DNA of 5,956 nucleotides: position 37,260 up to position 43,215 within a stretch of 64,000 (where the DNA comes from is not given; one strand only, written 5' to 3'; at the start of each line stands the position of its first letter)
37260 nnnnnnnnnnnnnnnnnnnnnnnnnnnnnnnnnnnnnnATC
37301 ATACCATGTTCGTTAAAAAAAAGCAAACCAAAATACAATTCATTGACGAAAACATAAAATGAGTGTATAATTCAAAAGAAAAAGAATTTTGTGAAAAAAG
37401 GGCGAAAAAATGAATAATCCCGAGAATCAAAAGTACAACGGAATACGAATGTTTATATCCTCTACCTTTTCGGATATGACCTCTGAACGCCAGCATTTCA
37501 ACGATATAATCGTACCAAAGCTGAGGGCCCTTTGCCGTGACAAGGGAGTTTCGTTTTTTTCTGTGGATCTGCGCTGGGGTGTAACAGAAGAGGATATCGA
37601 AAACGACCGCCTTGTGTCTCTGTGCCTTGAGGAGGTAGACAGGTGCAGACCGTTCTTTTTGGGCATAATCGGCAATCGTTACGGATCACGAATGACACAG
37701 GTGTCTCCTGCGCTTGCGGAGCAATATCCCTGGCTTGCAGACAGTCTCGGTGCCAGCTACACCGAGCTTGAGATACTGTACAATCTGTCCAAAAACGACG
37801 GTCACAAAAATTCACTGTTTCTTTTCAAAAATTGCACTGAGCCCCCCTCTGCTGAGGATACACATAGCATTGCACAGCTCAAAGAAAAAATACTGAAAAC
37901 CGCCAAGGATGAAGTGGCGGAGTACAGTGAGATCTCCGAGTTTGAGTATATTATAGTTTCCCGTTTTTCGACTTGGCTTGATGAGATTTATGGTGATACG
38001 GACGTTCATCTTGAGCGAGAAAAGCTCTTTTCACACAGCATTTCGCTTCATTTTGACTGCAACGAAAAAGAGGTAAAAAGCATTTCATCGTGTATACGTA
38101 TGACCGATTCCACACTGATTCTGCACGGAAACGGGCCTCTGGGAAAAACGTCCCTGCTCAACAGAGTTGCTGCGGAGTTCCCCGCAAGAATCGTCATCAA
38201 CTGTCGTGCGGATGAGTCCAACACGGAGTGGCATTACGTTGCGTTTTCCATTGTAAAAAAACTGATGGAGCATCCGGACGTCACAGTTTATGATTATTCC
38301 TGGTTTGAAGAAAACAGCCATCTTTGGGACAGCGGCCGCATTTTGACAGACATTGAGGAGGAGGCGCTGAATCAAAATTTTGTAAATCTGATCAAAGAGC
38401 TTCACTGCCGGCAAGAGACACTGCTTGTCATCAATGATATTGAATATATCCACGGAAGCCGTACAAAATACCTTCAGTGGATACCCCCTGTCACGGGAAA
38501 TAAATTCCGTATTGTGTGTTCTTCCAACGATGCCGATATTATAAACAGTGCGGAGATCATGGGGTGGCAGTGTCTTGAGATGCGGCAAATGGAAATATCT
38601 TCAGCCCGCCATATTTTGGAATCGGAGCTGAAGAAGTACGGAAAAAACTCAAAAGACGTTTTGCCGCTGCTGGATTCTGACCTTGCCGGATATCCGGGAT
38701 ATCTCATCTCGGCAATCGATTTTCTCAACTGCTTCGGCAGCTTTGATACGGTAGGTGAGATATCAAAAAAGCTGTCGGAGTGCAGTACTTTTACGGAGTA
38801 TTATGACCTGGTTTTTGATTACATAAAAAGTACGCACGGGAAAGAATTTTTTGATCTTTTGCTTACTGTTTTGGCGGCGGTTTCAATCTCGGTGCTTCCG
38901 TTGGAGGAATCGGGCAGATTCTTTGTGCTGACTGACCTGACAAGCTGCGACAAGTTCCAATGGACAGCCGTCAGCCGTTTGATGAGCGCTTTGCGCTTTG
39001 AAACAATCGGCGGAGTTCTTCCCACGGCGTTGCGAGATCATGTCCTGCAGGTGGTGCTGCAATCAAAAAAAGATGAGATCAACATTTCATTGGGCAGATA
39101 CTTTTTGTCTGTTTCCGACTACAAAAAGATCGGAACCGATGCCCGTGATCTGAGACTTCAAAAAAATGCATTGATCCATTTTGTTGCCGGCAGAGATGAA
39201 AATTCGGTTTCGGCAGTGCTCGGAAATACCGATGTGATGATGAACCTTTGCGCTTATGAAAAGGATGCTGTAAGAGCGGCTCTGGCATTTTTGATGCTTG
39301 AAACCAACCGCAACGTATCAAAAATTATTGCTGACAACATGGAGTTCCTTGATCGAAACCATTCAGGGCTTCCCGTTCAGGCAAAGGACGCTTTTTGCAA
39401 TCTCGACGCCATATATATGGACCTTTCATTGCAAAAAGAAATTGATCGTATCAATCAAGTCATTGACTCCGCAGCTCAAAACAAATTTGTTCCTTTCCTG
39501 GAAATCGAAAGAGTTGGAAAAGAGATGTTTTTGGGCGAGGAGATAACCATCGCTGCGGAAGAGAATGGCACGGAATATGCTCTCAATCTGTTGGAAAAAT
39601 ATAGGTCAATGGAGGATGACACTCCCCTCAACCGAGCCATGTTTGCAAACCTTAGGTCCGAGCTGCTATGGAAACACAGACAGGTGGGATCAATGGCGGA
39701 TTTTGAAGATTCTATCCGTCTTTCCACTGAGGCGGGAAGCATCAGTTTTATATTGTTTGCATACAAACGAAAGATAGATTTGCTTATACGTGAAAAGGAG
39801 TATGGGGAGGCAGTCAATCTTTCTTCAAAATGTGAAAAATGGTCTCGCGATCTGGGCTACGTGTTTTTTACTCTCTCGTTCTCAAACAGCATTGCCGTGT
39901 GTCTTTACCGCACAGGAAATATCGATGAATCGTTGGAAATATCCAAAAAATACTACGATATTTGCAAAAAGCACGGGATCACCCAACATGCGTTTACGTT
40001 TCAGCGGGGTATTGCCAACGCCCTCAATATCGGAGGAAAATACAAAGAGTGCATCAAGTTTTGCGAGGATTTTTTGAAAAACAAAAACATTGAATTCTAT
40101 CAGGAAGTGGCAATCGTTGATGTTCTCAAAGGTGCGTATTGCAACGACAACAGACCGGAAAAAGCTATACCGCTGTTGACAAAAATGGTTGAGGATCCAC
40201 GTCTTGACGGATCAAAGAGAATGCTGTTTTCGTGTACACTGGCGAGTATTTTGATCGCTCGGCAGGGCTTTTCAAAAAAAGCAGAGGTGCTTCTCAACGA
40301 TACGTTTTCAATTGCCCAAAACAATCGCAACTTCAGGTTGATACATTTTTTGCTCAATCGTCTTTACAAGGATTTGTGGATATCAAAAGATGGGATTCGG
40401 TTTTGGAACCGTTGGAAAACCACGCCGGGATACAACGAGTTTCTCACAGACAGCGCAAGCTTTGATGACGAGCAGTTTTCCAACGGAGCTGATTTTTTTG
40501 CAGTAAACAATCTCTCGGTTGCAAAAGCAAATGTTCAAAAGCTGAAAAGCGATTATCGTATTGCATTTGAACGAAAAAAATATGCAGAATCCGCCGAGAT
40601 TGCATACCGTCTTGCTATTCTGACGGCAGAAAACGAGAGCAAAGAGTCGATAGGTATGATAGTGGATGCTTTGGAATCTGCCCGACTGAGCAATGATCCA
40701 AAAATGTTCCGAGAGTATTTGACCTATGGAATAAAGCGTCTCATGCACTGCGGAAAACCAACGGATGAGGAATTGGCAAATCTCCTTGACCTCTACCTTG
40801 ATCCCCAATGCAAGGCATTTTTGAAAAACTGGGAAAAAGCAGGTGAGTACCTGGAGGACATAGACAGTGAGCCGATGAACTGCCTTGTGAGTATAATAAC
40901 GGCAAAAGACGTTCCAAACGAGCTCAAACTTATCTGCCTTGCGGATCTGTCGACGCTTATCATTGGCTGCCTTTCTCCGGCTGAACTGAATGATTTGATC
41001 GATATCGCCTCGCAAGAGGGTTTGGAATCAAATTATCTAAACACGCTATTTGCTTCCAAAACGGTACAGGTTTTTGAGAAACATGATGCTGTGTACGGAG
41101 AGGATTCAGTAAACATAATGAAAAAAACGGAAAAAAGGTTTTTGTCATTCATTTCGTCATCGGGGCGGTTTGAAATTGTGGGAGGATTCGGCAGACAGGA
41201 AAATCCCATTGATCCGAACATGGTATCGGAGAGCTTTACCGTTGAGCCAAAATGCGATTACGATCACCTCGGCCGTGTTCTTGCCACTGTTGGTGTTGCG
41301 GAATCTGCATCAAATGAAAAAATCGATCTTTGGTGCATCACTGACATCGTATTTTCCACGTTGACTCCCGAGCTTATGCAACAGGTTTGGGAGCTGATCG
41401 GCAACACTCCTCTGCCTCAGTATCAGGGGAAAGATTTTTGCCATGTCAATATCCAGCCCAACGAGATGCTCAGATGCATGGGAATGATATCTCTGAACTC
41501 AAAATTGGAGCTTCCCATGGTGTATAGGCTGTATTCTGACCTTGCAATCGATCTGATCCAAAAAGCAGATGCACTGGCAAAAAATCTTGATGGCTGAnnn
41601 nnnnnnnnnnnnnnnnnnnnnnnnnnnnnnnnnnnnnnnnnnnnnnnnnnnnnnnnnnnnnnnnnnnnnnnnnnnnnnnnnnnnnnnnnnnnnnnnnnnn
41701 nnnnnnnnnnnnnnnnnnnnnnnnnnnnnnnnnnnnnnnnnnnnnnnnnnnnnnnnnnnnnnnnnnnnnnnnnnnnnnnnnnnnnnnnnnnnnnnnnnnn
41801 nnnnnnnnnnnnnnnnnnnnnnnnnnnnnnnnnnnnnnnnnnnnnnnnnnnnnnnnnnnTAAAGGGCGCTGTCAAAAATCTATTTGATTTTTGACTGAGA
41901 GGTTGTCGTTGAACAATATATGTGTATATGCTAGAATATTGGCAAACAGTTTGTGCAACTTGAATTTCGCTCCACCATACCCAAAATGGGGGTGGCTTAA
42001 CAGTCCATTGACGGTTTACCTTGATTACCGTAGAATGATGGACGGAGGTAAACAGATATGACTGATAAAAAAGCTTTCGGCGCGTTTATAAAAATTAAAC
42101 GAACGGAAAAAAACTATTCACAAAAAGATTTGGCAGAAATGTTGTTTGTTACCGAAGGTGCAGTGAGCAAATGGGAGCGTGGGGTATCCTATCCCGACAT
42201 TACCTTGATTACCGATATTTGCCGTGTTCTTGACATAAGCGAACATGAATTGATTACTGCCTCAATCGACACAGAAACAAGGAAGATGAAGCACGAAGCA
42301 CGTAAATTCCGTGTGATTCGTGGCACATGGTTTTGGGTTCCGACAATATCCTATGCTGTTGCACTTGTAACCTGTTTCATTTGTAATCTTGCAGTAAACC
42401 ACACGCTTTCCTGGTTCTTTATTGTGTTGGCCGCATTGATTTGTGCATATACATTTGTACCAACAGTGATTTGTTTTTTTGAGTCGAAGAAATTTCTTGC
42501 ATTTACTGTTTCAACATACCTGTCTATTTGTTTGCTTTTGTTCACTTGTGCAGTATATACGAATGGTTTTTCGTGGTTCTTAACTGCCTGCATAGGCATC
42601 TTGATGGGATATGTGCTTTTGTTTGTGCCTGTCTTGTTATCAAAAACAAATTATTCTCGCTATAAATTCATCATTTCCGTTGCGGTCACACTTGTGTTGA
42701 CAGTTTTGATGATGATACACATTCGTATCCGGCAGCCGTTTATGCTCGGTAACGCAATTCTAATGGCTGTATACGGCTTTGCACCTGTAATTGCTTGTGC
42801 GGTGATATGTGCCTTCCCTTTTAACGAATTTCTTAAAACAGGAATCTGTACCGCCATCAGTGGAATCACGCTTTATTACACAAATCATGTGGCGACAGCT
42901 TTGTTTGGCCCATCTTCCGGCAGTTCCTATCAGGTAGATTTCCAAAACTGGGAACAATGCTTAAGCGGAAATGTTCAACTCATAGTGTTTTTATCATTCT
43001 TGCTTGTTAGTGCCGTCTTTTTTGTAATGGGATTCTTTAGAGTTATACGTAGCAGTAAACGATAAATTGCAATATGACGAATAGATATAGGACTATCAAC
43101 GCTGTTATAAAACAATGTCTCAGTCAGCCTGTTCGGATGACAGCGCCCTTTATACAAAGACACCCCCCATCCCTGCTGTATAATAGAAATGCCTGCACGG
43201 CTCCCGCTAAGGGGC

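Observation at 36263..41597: Divergent TIR-domain gene and DUF4062-STAND-repeat giant gene: candidate two-gene NLR-like immune module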

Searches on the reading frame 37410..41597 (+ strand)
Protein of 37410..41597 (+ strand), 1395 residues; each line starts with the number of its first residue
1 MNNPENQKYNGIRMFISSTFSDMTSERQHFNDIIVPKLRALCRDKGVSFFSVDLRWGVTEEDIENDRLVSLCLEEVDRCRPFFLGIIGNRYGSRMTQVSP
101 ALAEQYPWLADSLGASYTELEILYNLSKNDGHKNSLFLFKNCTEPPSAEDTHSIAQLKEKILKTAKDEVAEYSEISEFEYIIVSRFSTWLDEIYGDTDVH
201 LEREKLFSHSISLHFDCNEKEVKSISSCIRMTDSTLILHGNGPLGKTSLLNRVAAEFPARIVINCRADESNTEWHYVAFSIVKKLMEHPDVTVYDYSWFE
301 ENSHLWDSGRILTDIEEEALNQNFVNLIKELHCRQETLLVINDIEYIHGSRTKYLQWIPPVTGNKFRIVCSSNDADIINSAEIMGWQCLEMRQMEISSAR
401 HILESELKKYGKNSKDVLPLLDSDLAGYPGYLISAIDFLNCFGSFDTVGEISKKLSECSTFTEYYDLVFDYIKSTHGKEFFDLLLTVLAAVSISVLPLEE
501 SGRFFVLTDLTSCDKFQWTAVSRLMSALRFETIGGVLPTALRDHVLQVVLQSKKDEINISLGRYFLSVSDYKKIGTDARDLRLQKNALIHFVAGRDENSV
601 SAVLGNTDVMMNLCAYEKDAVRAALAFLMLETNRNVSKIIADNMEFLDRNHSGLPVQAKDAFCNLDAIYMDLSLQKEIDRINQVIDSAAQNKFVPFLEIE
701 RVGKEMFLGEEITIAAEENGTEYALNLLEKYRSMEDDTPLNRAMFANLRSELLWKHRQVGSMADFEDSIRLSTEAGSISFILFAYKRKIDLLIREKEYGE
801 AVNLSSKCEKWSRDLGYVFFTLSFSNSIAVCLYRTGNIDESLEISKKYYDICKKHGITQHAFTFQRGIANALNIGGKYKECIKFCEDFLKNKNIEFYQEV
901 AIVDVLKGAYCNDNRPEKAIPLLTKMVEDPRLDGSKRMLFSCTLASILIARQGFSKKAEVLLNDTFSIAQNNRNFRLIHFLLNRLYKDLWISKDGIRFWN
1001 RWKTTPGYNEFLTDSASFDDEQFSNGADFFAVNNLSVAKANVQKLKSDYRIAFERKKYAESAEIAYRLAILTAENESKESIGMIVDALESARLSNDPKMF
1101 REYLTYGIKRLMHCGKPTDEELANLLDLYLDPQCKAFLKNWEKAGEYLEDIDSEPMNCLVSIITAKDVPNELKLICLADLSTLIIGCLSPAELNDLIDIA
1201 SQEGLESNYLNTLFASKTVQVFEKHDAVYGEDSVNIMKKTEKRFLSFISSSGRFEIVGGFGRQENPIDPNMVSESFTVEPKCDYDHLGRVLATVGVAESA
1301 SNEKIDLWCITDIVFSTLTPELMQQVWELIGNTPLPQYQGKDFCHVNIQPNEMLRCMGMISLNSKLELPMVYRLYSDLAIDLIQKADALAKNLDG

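Call 3: search_protein_families(library=pfam, proteins=[window:37410-41597:+], max_evalue=1)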
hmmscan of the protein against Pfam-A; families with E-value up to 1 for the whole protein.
window:37410-41597:+ (1395 aa): 6 families
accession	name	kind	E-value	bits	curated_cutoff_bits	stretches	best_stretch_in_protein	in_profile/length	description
PF13271.11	DUF4062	-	1.7e-11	44.6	24.7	1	13-122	1-79/82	Domain of unknown function (DUF4062)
PF13191.12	AAA_16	-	0.0002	22.3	32.6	1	218-347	5-144/167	AAA ATPase domain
PF13424.12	TPR_12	-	0.025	15.2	30.1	0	790-854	11-77/77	Tetratricopeptide repeat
PF25022.1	NPHP3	-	0.041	14.3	33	1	9-55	3-48/160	Nephrocystin-3 domain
PF16677.11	GP3_package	-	0.093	13.3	29.4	1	845-960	16-105/105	DNA-packaging protein gp3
PF21205.3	Rep3_C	-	0.16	12.7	21.1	1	153-182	17-45/59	Initiator Rep protein, WH2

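Call 4: search_protein_families(library=padloc, proteins=[window:37410-41597:+], max_evalue=1)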
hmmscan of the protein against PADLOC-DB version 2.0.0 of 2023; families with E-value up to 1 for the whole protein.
window:37410-41597:+ (1395 aa): 0 families

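Call 5: search_protein_families(library=ncbifam, proteins=[window:37410-41597:+], max_evalue=1)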
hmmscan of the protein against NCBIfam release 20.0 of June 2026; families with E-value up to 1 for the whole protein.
window:37410-41597:+ (1395 aa): 1 family
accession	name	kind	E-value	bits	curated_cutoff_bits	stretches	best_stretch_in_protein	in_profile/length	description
NF040586.1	FxSxx_TPR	equivalog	0.015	13.8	300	1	789-889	392-499/830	FxSxx-COOH system tetratricopeptide repeat protein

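Call 10: find_homologous_proteins(query=window:37410-41597:+)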
Query window:37410-41597:+ (1395 aa): 295 proteins with E <= 0.001 among 8000 candidates; the best 120 are listed.
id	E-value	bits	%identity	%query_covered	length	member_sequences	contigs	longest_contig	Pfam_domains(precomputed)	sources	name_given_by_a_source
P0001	0.0e+0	3189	100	100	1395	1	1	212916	PF13271.12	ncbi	-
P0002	0.0e+0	1026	39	99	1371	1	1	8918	PF13271.12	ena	-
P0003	1.7e-296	1005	38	99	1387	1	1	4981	PF13271.12,PF25022.2,PF13191.13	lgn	-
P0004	2.2e-274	932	36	100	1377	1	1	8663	PF17874.8,PF13271.12,PF13424.13,PF28559.1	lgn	-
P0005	2.6e-273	928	36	99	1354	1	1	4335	PF13271.12,PF13191.13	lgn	-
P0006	2.3e-269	915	36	100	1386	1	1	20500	PF13271.12,PF13191.13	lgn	-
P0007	7.5e-266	903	36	100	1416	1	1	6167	PF13271.12,PF13191.13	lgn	-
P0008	1.3e-249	850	36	99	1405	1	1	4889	PF13271.12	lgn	-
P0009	5.6e-246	838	35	99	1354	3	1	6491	PF13271.12,PF13191.13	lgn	-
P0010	2.3e-244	832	36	99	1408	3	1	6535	PF13271.12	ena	-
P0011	5.8e-240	818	41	70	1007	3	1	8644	PF13271.12,PF13191.13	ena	-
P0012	1.4e-238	813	35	100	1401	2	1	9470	PF13271.12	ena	-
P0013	1.4e-183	631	42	54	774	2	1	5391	PF13271.12,PF13191.13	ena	-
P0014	2.1e-86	309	27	66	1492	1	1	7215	PF00515.35,PF13271.12,PF13424.13,PF13181.13,PF07719.24,PF13374.13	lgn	-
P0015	7.7e-86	307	29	66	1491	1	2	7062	PF00515.35,PF13271.12,PF13424.13,PF13181.13,PF07719.24,PF13374.13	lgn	-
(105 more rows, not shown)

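Call 12: find_encoding_contigs(protein=P0001, flank=10000, max_places=3)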
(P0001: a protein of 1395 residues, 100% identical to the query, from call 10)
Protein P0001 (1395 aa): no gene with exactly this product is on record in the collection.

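Call 21: find_encoding_contigs(protein=P0006, flank=10000, max_places=3)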
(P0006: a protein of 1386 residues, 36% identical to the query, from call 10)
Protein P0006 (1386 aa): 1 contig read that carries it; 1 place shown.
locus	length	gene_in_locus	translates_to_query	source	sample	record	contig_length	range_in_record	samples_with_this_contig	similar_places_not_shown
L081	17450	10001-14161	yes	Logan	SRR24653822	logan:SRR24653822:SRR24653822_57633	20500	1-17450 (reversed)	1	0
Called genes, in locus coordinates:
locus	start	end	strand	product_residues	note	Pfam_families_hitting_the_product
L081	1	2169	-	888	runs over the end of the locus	PF00404:Dockerin_1 (weak)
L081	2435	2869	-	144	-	PF00293:NUDIX, PF14815:NUDIX_4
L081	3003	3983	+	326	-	PF13280:WYL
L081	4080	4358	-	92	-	-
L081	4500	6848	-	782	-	-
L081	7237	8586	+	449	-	PF00004:AAA (weak), PF07724:AAA_2 (weak)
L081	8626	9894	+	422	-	PF09002:Card1_endonuc (faint)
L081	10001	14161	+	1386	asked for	PF13271:DUF4062, PF13191:AAA_16 (faint)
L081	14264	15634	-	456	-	PF03023:MurJ (weak), PF01554:MatE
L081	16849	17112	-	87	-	PF01582:TIR (weak), PF13676:TIR_2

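Call 22: find_encoding_contigs(protein=P0002, flank=10000, max_places=3)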
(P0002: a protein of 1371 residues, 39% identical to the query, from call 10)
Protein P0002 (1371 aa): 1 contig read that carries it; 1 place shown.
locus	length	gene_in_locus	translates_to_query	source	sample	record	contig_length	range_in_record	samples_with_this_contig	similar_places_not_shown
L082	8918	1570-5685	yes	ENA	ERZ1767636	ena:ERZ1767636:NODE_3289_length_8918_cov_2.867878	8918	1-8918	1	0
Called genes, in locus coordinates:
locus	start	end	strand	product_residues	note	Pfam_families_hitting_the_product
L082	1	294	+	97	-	?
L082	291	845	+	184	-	-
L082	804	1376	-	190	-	-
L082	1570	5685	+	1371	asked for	PF13271:DUF4062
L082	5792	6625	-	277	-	PF04055:Radical_SAM, PF13186:SPASM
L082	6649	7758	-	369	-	-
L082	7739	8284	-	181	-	-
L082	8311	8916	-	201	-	?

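Call 23: find_encoding_contigs(protein=P0012, flank=10000, max_places=3)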
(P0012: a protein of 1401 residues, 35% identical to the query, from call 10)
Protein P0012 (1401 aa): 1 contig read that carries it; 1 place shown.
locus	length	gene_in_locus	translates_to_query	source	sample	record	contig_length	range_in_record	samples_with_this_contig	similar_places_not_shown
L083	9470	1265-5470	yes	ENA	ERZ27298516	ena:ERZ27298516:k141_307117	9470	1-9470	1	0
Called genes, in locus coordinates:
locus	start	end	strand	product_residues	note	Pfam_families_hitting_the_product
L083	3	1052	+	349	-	?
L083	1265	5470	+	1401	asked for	PF13271:DUF4062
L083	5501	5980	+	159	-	-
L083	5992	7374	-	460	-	PF03553:Na_H_antiporter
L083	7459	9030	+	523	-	PF00933:Glyco_hydro_3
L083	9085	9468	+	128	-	?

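Call 41: list_cluster_members(proteins=[P0001, P0121, P0126])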
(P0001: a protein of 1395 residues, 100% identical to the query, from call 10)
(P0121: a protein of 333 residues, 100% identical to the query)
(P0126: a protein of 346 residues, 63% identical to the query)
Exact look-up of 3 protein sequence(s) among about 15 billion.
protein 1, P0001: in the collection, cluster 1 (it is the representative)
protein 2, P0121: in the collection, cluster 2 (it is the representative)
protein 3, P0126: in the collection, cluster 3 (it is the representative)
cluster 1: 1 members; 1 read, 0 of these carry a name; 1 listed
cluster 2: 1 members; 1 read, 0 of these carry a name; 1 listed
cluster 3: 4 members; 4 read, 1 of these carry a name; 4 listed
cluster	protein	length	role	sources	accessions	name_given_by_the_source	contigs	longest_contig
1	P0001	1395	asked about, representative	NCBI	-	-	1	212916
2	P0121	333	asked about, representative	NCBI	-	-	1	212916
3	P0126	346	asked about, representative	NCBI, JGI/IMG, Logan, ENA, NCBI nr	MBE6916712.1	MAG: toll/interleukin-1 receptor domain-containing protein [Ruminococcaceae bacterium] | toll/interleukin-1 receptor domain-containing protein [Oscillospiraceae bacterium]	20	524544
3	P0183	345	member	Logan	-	-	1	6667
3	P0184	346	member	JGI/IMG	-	-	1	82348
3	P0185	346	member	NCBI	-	-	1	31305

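Call 52: search_solved_structures(query=window:37410-41594:+, max_evalue=1)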
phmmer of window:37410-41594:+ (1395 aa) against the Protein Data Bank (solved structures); distinct sequences matched with E-value up to 1: 1.
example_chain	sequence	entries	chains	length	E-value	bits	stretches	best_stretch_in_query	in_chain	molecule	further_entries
11gz_A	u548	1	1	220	3.7e-18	67.7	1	9-133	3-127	Telomerase protein component 1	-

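Call 69: find_encoding_contigs(protein=P0004, flank=10000, max_places=2)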
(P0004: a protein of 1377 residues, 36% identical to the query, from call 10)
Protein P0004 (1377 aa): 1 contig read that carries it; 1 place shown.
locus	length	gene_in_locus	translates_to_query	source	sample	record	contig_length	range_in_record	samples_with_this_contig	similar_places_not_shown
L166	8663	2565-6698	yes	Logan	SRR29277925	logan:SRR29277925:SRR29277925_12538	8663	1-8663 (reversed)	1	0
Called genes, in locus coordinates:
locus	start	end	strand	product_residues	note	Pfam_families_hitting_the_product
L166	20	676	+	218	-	PF03062:MBOAT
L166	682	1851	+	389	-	PF16822:ALGX (weak), PF14286:DHHW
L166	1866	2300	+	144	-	PF01842:ACT, PF13291:ACT_4 (faint), PF19571:ACT_8, PF22629:ACT_AHAS_ss (weak)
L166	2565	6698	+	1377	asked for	PF13271:DUF4062, PF17874:TPR_MalT (faint), PF13424:TPR_12 (faint), PF28559:TPR_SusR (weak)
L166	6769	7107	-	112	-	-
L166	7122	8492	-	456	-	PF01554:MatE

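Call 70: find_encoding_contigs(protein=P0011, flank=10000, max_places=2)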
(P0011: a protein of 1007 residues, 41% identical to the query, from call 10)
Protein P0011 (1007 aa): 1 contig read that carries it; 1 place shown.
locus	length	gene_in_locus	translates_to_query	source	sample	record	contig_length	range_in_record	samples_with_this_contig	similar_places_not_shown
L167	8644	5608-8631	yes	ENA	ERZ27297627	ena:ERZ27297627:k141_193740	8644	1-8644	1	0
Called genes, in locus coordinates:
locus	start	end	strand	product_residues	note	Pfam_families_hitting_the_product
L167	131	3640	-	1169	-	PF17757:UvrB_inter, PF02559:CarD_TRCF_RID, PF00270:DEAD, PF04851:ResIII (weak), PF00271:Helicase_C, PF03461:TRCF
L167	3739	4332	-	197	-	PF01195:Pept_tRNA_hydro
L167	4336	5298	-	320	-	PF13793:Pribosyltran_N, PF00156:Pribosyltran, PF14572:Pribosyl_synth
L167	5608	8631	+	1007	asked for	PF13271:DUF4062, PF13191:AAA_16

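Call 78: search_dna_similar(query=window:37410-41597:+, collection=plasmids, mode=protein, max_rows=10)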
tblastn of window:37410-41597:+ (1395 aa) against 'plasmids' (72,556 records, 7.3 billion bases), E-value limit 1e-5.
Records with a match: 2; places in all: 2; records where one place covers at least 80% of the query: 0.
Best place of each record, by identity: <60% 2.
By first word of the organism name: Chloroflexota 1; Rhodococcus 1.
By predicted mobility (MOB-suite, as given by PLSDB): non-mobilizable 1; mobilizable 1.
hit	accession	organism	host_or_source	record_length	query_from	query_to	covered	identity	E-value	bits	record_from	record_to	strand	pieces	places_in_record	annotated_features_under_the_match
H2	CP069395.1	Chloroflexota bacterium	single cell,cold seep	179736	9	128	9%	40.0%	1e-16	94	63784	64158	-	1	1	DUF4062 domain-containing protein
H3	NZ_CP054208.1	Rhodococcus qingshengii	cell culture,carbendazim contaminated ...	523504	12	99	6%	36.7%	4e-8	66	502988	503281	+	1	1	DUF4062 domain-containing protein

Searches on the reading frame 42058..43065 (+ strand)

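Call 9: search_protein_families(library=pfam, proteins=[window:42058-43065:+], max_evalue=0.001)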
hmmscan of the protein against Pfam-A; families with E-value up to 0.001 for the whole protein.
window:42058-43065:+ (335 aa): 4 families
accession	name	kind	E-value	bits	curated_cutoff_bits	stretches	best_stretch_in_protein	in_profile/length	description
PF01381.28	HTH_3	-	8.4e-12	45.4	23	1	11-65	1-55/55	Helix-turn-helix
PF13560.12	HTH_31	-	4.3e-06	27.4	27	1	6-64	1-60/64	Helix-turn-helix domain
PF13443.12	HTH_26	-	1.1e-05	26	22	1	16-67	7-59/63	Cro/C1-type HTH DNA-binding domain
PF12844.13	HTH_19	-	0.00018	21.8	30.2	1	8-67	1-60/64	Helix-turn-helix domain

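Call 83: search_protein_families(library=padloc, proteins=[window:42058-43065:+], max_evalue=0.001)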
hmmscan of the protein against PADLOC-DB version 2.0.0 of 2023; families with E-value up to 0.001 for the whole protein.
window:42058-43065:+ (335 aa): 12 families
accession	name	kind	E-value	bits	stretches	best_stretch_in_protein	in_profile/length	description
PDLC02926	HTH_VI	-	9.4e-11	39.8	1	7-84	2-79/92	-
PDLC03951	RmrA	-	9.6e-08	29.4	1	14-75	16-77/400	-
PDLC03954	RmrA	-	4.1e-06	24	1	11-70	15-74/380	-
PDLC03947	RmrA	-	7.6e-06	23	1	4-61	9-66/383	-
PDLC03945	RmrA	-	1.5e-05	22.3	1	12-85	8-81/394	-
PDLC03956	RmrA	-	2.7e-05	21.4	1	13-73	16-76/399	-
PDLC03955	RmrA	-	7.5e-05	20.1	1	14-90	28-100/371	-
PDLC03952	RmrA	-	0.0002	18.4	1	15-60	31-76/395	-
PDLC03949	RmrA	-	0.00023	18.1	1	11-85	7-77/363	-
PDLC04775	PDC-M69A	-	0.00035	19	1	5-72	6-73/113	-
PDLC04760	PDC-M64C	-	0.00041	18.7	1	16-60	36-80/93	-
PDLC03944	RmrA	-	0.00055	17.1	1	5-60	5-60/384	-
